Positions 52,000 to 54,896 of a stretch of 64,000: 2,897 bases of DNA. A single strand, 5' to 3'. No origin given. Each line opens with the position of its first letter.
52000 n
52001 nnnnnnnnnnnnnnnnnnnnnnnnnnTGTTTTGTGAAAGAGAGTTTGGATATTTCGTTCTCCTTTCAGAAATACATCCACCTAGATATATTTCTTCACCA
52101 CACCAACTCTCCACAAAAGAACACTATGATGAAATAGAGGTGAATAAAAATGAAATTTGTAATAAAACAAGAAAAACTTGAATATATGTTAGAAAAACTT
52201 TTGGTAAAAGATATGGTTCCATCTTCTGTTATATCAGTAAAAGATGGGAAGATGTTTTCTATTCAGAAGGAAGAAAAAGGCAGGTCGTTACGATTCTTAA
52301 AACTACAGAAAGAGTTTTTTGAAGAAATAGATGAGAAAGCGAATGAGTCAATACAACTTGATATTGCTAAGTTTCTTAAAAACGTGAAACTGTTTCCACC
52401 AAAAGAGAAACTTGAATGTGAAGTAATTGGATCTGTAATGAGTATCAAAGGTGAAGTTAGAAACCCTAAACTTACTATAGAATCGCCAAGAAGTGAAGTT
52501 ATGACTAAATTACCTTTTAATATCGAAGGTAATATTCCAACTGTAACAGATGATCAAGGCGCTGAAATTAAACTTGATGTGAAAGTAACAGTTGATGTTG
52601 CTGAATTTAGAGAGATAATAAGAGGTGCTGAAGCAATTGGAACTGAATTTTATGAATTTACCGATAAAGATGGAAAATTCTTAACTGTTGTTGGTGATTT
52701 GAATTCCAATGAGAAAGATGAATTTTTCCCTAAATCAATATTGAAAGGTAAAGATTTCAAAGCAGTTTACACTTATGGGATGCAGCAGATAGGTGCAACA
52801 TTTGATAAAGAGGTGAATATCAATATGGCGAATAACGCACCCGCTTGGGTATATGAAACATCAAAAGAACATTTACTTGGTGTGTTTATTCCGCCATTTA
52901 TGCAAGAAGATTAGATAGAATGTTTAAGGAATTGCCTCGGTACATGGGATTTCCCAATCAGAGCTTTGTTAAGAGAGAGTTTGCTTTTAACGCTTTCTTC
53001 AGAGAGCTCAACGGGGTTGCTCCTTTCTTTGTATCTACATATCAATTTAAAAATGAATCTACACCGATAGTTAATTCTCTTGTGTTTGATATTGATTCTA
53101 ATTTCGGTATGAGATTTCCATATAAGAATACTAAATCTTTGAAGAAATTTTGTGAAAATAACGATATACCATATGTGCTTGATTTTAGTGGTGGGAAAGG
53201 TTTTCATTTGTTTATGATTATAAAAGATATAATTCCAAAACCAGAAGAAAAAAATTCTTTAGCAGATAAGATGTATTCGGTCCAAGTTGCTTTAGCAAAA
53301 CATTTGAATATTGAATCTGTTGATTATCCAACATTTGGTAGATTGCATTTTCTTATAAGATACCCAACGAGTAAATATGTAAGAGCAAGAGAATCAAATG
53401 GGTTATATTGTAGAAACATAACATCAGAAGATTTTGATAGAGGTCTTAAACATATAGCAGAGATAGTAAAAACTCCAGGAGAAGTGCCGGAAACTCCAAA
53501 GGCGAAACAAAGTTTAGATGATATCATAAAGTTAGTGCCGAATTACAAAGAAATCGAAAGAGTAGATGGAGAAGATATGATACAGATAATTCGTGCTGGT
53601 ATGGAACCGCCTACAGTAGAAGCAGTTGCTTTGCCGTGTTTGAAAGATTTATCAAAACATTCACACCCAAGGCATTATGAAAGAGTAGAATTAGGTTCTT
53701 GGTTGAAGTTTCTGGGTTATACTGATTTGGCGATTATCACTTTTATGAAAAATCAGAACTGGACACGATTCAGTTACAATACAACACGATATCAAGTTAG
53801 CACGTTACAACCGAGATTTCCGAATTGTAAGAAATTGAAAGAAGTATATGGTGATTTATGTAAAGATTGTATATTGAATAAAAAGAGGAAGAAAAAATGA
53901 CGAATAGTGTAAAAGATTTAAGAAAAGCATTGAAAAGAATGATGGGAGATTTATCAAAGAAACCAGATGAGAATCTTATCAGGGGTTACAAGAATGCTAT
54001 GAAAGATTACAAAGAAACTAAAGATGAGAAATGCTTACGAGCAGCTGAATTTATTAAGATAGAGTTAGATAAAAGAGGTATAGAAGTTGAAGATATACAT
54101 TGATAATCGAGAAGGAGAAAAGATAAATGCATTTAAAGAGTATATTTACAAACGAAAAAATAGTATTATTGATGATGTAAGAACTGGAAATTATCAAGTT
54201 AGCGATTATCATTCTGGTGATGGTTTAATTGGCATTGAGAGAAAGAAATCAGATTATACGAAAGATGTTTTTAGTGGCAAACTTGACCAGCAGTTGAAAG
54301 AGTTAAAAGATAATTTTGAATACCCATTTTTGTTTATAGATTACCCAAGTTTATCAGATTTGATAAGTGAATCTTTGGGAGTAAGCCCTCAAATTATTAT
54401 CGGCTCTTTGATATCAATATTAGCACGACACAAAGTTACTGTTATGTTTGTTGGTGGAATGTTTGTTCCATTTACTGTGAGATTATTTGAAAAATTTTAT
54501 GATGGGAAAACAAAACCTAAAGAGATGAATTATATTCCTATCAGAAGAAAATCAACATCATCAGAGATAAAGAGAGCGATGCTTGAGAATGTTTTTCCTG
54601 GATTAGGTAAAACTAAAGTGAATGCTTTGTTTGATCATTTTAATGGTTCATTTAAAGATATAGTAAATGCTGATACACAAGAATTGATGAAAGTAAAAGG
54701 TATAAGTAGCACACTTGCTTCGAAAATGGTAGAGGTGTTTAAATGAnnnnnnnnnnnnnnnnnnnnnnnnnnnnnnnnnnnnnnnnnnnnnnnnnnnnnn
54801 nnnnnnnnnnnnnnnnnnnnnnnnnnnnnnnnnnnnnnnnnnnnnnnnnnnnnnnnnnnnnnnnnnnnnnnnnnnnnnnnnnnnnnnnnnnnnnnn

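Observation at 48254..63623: Compact archaeal-type replication/repair module on a mobile element: PCNA, PriS, XPF-HhH2, RFC-S, Cas4, SplB-like radical SAM and MTase, but no DNA polymerase or helicase recognizable in the window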

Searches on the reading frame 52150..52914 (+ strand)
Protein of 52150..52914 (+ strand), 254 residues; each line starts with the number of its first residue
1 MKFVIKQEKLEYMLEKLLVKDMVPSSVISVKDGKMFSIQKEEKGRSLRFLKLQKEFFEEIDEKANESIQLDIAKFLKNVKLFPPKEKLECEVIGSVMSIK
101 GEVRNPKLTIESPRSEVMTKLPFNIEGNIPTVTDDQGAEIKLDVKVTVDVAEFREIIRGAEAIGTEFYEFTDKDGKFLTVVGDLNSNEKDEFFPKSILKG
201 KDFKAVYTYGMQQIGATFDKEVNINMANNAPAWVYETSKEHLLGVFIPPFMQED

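Call 4: search_protein_families(library=pfam, proteins=[window:52150-52914:+], max_evalue=0.01)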
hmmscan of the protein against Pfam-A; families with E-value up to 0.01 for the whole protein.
window:52150-52914:+ (254 aa): 0 families

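Call 6: search_protein_families(library=phrogs, proteins=[window:52150-52914:+], max_evalue=0.01)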
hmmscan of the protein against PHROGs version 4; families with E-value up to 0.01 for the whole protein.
window:52150-52914:+ (254 aa): 0 families

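Call 11: search_solved_structures(query=window:52150-52914:+, max_evalue=1)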
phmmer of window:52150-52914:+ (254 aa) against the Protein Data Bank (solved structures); distinct sequences matched with E-value up to 1: 3.
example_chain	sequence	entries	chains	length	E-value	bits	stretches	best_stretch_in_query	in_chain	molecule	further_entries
5hzp_C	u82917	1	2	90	0.19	14.4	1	138-190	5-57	M protein, serotype 49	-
3lnb_A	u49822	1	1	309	0.63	12.7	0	41-102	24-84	N-acetyltransferase family protein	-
3r5e_A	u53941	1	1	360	0.67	12.6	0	111-158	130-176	Transaldolase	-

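Call 16: find_homologous_proteins(query=window:52150-52914:+, max_evalue=0.001)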
Query window:52150-52914:+ (254 aa): 15 proteins with E <= 0.001 among 285 candidates.
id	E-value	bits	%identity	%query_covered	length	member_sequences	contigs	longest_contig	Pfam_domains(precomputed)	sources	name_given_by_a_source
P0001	1.3e-159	547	100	100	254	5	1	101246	-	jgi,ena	-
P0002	9.9e-135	465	83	100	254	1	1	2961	-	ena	-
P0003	6.1e-127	440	78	100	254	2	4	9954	-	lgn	-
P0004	1.2e-78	282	55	100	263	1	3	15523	-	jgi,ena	-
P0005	4.9e-72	260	51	100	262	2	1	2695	-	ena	-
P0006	1.9e-65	239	50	98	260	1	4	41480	-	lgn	-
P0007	2.5e-65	238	49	100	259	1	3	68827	-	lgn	-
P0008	8.4e-65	237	48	100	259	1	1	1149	-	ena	-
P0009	3.1e-64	235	47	100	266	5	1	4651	-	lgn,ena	-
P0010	3.3e-64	235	48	100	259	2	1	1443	-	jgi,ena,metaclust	metaclust:\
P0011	1.8e-62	229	47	100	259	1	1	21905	-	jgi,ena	-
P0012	5.4e-56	208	45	100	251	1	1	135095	-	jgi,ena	-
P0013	1.5e-55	206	45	100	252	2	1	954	-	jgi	-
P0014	7.6e-52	194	43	99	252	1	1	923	-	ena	-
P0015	2.9e-50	189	41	99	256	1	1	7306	-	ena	-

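Call 23: search_solved_structures(query=A1, max_evalue=10, show_alignments=1)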
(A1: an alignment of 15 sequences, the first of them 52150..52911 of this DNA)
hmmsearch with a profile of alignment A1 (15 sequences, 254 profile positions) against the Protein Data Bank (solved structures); distinct sequences matched with E-value up to 10: 1.
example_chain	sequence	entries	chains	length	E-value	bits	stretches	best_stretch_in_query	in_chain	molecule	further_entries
5h3z_A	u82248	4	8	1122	1.2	11.6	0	150-175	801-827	Uncharacterized protein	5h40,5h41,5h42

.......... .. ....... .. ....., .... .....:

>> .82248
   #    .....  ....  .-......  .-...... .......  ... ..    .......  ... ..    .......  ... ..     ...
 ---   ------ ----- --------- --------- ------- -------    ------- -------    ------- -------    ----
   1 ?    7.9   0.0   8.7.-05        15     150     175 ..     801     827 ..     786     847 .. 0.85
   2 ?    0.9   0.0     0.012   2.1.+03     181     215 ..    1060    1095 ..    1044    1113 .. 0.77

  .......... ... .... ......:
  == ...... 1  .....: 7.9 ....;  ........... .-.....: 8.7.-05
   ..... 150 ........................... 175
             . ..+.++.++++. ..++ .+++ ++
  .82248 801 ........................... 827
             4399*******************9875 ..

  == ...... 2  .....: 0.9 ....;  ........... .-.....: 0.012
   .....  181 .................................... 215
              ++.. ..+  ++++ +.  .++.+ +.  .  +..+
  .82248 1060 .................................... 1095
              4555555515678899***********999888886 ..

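Call 25: find_encoding_contigs(protein=P0012, flank=10000, max_places=2)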
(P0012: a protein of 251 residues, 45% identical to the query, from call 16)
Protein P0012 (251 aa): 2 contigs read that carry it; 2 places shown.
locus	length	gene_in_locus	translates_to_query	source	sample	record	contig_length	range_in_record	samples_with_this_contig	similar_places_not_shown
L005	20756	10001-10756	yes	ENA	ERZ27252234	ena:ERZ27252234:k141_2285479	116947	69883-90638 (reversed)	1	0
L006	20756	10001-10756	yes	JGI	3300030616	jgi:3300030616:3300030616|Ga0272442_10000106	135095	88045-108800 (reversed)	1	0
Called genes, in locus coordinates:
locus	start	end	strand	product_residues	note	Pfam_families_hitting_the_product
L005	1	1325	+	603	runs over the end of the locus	PF13519:VWA_2 (faint), PF00092:VWA (weak), PF11775:CobT_C (faint)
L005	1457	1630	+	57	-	-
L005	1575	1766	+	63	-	-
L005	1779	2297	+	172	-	-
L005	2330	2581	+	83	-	-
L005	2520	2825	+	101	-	-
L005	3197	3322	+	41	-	-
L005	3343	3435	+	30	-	-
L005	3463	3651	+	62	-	-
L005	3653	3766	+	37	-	-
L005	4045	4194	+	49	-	-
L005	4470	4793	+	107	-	-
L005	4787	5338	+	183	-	-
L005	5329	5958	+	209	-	-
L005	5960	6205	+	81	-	-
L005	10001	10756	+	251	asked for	-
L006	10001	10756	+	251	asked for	-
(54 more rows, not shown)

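Call 26: find_encoding_contigs(protein=P0007, flank=10000, max_places=2)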
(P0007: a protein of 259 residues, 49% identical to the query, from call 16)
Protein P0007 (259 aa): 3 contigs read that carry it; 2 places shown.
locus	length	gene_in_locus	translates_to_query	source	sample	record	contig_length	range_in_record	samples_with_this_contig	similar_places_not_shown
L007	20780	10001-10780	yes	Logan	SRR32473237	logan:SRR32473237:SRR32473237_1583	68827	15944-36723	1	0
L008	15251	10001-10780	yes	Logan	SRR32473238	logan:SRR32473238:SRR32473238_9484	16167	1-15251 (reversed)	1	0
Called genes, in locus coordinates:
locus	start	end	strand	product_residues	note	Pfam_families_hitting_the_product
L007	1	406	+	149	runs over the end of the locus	-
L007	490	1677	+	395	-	PF00004:AAA (weak), PF01078:Mg_chelatase (faint), PF07726:AAA_3 (weak), PF07728:AAA_5, PF13401:AAA_22 (faint)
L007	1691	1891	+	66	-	-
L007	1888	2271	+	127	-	-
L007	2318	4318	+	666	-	PF11775:CobT_C (faint)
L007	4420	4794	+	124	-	-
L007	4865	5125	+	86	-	-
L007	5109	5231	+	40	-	-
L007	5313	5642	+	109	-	-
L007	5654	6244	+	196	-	-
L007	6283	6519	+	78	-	-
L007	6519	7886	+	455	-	-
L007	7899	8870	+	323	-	-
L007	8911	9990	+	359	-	-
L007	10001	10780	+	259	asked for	-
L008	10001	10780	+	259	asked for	-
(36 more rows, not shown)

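Call 30: predict_structure(alignment_id=A1)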
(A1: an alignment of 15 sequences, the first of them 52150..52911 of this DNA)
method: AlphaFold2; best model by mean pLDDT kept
length: 254 residues; sequences in the alignment: 15
mean_pLDDT: 90.5   pTM: 0.86
mean pLDDT of the five models: 90.5, 89.9, 89.5, 89.1, 87.9
residues with pLDDT >= 90: 181; 70-90: 64; 50-70: 8; < 50: 1
segments of 3 or more residues with pLDDT < 50: none
pLDDT, mean of each block of 10 residues (from residue 1): 97 87 80 89 79 95 92 94 96 96 96 82 83 86 95 95 93 95 88 95 90 89 95 93 92 63
secondary structure, 60 per line:
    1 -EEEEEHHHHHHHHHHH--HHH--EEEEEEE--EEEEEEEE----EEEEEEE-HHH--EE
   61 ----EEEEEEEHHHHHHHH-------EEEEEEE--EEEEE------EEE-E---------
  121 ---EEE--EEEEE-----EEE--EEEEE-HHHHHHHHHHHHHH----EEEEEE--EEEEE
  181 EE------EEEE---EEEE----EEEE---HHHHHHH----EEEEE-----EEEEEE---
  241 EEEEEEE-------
elements in order: E2-6 H7-17 E25-31 E34-41 E46-52 E65-71 H72-79 E87-93 E96-100 E107-109 E124-126 E129-133 E139-141 E144-148 H150-163 E168-173 E176-182 E189-192 E196-199 E204-207 H211-217 E222-226 E232-237 E241-247

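Call 34: fold_search(model_id=the predicted structure, library=pdb)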
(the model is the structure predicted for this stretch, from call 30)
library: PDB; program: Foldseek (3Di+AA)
matches with E <= 10: 1325; with E <= 0.001: 519
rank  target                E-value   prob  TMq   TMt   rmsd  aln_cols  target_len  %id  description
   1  1rxm_A                1.2e-13  1.00  0.71  0.74   4.5       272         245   14  C-terminal region of FEN-1 bound to A. fulgidus PCNA (released 2004-01-27)
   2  5a6d_A                1.9e-13  1.00  0.74  0.76   3.8       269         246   14  Proliferating Cell Nuclear Antigen, PCNA, from Thermococcus gammatolerans (released 2016-07-06)
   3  3p83_C                2.2e-13  1.00  0.74  0.78   3.6       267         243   14  Structure of the PCNA:RNase HII complex from Archaeoglobus fulgidus. (released 2011-02-02)
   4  1rwz                  2.2e-13  1.00  0.73  0.76   4.0       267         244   16  Crystal Structure of Proliferating Cell Nuclear Antigen (PCNA) from A. fulgidus (released 2004-01-27)
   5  3lx1                  3.0e-13  1.00  0.70  0.72   4.3       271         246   15  Crystal Structure analysis of PCNA1 from Thermococcus kodakaraensis tk0535 (released 2011-01-26)
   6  1ud9_A                4.6e-13  1.00  0.69  0.72   4.3       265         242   13  Crystal Structure of Proliferating Cell Nuclear Antigen (PCNA) Homolog From Sulfolobus tokodaii (released 2004-06-15)
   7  6t7x                  5.3e-13  1.00  0.70  0.74   4.0       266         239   15  Crystal structure of PCNA from P. abyssi (released 2020-03-04)
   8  3aix_A                5.6e-13  1.00  0.73  0.75   4.1       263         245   13  Crystal structure of PCNA2-PCNA3 complex from Sulfolobus tokodaii (I222) (released 2011-05-18)
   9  1isq_A                6.6e-13  1.00  0.73  0.77   3.8       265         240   13  Pyrococcus furiosus PCNA complexed with RFCL PIP-box peptide (released 2002-10-23)
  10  2nti_E                7.7e-13  1.00  0.70  0.73   4.2       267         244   15  Crystal structure of PCNA123 heterotrimer. (released 2007-12-18)
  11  2hii_C                7.7e-13  1.00  0.70  0.73   4.1       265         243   15  heterotrimeric PCNA sliding clamp (released 2006-11-07)
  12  3lx2_A                8.2e-13  1.00  0.69  0.70   4.4       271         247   17  Crystal Structure analysis of PCNA from Thermococcus kodakaraensis tk0582 (released 2011-01-26)
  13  2ijx_A                9.1e-13  1.00  0.72  0.74   4.1       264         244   16  Crystal structure of PCNA3 monomer from Sulfolobus solfataricus. (released 2007-10-16)
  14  3lx2_B                9.1e-13  1.00  0.66  0.68   4.5       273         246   18  Crystal Structure analysis of PCNA from Thermococcus kodakaraensis tk0582 (released 2011-01-26)
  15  6t7y_A                1.1e-12  1.00  0.70  0.74   4.1       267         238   15  Structure of PCNA bound to cPIP motif of DP2 from P. abyssi (released 2020-03-04)
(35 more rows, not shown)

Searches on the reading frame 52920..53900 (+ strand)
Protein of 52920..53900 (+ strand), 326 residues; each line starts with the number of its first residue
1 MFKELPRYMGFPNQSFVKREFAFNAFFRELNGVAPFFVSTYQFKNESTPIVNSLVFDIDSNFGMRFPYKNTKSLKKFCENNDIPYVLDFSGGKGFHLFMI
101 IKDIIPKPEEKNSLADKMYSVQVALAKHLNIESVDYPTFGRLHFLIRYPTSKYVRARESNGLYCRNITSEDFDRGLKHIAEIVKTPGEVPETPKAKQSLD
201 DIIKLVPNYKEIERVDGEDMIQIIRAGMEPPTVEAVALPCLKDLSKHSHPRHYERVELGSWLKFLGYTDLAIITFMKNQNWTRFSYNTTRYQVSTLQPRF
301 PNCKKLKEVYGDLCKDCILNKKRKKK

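Call 4: search_protein_families(library=pfam, proteins=[window:52920-53900:+], max_evalue=0.01)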
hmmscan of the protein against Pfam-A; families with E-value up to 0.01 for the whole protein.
window:52920-53900:+ (326 aa): 1 family
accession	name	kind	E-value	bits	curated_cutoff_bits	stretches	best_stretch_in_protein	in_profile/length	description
PF04104.19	DNA_primase_lrg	-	5e-05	23.2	22.4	1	198-296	68-173/266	Eukaryotic and archaeal DNA primase, large subunit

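Call 6: search_protein_families(library=phrogs, proteins=[window:52920-53900:+], max_evalue=0.01)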
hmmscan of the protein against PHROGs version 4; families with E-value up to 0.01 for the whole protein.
window:52920-53900:+ (326 aa): 2 families
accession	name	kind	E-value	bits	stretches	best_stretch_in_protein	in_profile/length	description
phrog_9660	-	unknown function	1.1e-08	35.7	1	80-316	121-386/407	-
phrog_16345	-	DNA, RNA and nucleotide metabolism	6.1e-08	32.1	1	41-272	55-279/972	primase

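Call 12: search_solved_structures(query=window:52920-53900:+, max_evalue=1, show_alignments=2)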
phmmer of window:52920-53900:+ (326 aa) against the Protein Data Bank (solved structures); distinct sequences matched with E-value up to 1: 0.

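Call 55: search_protein_families(library=ncbifam, proteins=[window:52920-53900:+], max_evalue=0.01)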
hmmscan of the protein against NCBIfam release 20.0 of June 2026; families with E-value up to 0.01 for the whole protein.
window:52920-53900:+ (326 aa): 2 families
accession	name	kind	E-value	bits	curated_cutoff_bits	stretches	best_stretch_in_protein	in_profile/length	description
NF040561.1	PrimPol_Msp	equivalog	0.0025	16.4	200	0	71-114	219-262/515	CRISPR-associated primase-polymerase type A1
NF002589.0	PRK02249.1-3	equivalog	0.0043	16.7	339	1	181-309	193-321/348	DNA primase regulatory subunit PriL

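Call 66: search_solved_structures(query=A7, max_evalue=10, show_alignments=3)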
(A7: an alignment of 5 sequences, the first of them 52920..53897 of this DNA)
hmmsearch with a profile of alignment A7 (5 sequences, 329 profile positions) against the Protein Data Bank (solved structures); distinct sequences matched with E-value up to 10: 1.
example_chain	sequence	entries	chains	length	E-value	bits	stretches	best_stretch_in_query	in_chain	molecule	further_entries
7mcd_A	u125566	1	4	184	0.0099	18.1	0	158-195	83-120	AI-designed TIM-barrel F15C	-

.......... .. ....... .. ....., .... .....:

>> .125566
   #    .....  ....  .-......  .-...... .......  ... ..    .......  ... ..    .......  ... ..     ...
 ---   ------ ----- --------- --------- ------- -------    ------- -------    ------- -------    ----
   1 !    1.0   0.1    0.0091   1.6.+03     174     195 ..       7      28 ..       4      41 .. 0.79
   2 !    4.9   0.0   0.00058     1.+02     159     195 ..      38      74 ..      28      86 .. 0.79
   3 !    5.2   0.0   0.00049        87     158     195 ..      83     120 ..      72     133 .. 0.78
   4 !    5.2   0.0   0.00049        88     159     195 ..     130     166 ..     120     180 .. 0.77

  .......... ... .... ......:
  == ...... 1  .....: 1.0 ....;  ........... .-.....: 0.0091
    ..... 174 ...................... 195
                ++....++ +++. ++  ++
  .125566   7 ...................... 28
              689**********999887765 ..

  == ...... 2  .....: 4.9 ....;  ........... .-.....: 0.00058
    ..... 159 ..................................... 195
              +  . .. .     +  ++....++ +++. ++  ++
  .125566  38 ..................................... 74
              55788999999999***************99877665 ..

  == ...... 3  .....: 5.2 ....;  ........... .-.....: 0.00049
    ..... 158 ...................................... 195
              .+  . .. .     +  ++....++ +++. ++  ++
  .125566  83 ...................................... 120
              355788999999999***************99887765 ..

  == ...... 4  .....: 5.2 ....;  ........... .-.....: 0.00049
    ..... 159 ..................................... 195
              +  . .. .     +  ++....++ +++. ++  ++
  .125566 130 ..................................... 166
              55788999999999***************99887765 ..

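Call 82: search_dna_similar(query=window:52920-53897:+, collection=phages, mode=protein, max_rows=15, max_evalue=0.001)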
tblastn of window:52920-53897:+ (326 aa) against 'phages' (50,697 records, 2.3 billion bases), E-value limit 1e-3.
No match.

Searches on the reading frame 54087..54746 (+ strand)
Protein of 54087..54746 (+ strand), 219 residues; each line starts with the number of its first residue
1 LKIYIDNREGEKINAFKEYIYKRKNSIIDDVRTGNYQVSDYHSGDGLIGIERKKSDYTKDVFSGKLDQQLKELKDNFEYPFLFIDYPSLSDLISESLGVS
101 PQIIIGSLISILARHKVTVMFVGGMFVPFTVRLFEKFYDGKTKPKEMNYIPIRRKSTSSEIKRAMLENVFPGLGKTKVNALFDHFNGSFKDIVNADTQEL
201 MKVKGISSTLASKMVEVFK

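Call 4: search_protein_families(library=pfam, proteins=[window:54087-54746:+], max_evalue=0.01)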
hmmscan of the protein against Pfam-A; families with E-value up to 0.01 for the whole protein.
window:54087-54746:+ (219 aa): 5 families
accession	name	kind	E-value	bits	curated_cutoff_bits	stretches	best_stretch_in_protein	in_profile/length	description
PF14520.12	HHH_5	-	3e-06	28.1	27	1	171-217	8-54/57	Helix-hairpin-helix domain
PF02732.21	ERCC4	-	1.6e-05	25.3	24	1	5-122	1-127/140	ERCC4 domain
PF00633.29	HHH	-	0.001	19.3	24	0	188-212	1-25/30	Helix-hairpin-helix motif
PF12826.13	HHH_2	-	0.0077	16.8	27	0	172-219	10-56/64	Helix-hairpin-helix motif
PF12836.13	HHH_3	-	0.0086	16.6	27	0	194-216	10-32/65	Helix-hairpin-helix motif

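Call 6: search_protein_families(library=phrogs, proteins=[window:54087-54746:+], max_evalue=0.01)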
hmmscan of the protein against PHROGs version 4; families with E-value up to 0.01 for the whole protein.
window:54087-54746:+ (219 aa): 1 family
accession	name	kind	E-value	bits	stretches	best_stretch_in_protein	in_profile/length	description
phrog_24545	-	DNA, RNA and nucleotide metabolism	0.0028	18.2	1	44-212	49-217/229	HNH endonuclease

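Call 55: search_protein_families(library=ncbifam, proteins=[window:54087-54746:+], max_evalue=0.01)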
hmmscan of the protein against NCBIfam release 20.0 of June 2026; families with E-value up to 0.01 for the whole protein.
window:54087-54746:+ (219 aa): 5 families
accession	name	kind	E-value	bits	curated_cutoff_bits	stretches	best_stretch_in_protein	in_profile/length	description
NF010337.0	PRK13766.1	equivalog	3.4e-19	68.5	610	1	2-218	572-775/781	Hef nuclease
NF040956.1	Arch_Xpf_endonucase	equivalog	6.2e-08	32.5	300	1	2-205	3-197/222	3'-flap repair endonuclease Xpf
NF001824.0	PRK00558.1-5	equivalog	1.4e-06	27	451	1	151-217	579-643/652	excinuclease ABC subunit UvrC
TIGR01448.2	helicase_RecD2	equivalog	0.0045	15.2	500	1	154-218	68-132/713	SF1B family DNA helicase RecD2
TIGR00575.1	dnlj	equivalog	0.0082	14.6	444.45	1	170-219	503-551/652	NAD-dependent DNA ligase LigA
